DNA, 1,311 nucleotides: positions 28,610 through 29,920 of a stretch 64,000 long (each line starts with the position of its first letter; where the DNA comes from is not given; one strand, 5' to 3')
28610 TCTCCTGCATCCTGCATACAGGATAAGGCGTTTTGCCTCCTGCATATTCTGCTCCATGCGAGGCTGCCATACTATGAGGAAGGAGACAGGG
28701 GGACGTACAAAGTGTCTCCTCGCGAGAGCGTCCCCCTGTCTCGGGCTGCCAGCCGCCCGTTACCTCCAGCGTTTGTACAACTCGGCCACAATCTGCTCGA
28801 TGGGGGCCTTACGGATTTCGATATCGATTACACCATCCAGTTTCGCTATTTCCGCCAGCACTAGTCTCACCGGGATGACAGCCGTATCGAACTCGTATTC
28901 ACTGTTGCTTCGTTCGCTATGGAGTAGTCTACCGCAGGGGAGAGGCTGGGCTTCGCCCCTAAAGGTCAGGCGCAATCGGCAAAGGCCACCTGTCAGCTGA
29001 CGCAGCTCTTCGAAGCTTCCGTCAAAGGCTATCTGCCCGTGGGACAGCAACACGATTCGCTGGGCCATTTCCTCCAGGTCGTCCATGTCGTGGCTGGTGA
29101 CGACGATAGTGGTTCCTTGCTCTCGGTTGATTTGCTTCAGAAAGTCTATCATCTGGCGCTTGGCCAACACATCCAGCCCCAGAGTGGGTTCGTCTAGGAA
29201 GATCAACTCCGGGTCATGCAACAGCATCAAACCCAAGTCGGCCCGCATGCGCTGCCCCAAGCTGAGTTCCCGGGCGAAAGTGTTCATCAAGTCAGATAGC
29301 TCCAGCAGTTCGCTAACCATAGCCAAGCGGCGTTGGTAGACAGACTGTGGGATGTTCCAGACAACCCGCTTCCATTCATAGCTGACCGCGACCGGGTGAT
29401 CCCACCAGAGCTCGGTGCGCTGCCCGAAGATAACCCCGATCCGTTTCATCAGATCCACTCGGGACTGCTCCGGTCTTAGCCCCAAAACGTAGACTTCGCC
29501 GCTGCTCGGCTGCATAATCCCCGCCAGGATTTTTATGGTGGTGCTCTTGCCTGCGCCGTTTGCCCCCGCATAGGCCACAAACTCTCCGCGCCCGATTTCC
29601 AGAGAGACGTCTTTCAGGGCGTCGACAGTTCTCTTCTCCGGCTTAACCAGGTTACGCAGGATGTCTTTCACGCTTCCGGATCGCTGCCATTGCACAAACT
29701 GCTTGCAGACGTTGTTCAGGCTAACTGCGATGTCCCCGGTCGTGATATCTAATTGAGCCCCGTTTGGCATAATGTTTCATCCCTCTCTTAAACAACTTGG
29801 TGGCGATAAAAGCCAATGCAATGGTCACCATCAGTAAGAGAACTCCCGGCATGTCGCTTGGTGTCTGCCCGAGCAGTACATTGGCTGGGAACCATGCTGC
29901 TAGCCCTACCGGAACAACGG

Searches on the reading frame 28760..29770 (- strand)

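Call 40: search_protein_families(library=ncbifam, proteins=[window:28760-29770:-], max_evalue=0.00001)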
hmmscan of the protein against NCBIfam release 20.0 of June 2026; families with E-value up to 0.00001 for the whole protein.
window:28760-29770:- (336 aa): 184 families (the best 25 are shown)
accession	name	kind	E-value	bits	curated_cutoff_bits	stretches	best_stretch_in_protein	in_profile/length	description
TIGR01188.1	drrA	subfamily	7.3e-47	160.1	312.45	1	49-265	6-221/302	daunorubicin resistance ABC transporter, ATP-binding protein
TIGR03864.1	PQQ_ABC_ATP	hypoth_equivalog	4.4e-42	144.1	302.25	1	50-261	15-224/236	ABC transporter, ATP-binding subunit, PQQ-dependent alcohol dehydrogenase system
TIGR04521.1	ECF_ATPase_2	equivalog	1e-39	136.3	330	1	48-257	17-233/279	energy-coupling factor transporter ATPase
NF033858.1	ABC2_perm_RbbA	equivalog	2.5e-38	131.6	1050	1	51-258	281-486/909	ribosome-associated ATPase/putative transporter RbbA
TIGR04520.1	ECF_ATPase_1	equivalog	3e-36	125.2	315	1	47-268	13-235/269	energy-coupling factor transporter ATPase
NF040933.2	ABC_arch_GlcV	equivalog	1.1e-32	113.4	450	1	42-255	12-228/357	glucose ABC transporter ATP-binding protein GlcV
TIGR02673.1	FtsE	equivalog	1.1e-32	113.4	264.85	1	42-246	8-214/214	cell division ATP-binding protein FtsE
NF010158.0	PRK13637.1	equivalog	2.4e-32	112.2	390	1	50-256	21-232/287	energy-coupling factor transporter ATPase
TIGR03522.1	GldA_ABC_ATP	equivalog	6e-32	111.3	402.6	1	49-260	15-223/301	gliding motility-associated ABC transporter ATP-binding subunit GldA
NF010157.0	PRK13636.1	equivalog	1.6e-31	109.5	463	1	48-256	18-229/285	cobalt transporter ATP-binding subunit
TIGR02315.1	ABC_phnC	equivalog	2.3e-31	109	266.1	1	44-257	10-234/243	phosphonate ABC transporter ATP-binding protein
NF010171.0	PRK13652.1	equivalog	6.8e-31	107.4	476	1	39-269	7-238/277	cobalt transporter ATP-binding subunit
TIGR02142.1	modC_ABC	equivalog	7.9e-31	107.6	285.05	1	45-257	6-220/353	molybdenum ABC transporter ATP-binding protein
NF010156.0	PRK13635.1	equivalog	1.4e-30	106.4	392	1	47-266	18-237/279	energy-coupling factor ABC transporter ATP-binding protein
TIGR01186.1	proV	subfamily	3.5e-30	105.3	326.6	1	51-255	8-216/363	betaine/proline/choline family ABC transporter ATP-binding protein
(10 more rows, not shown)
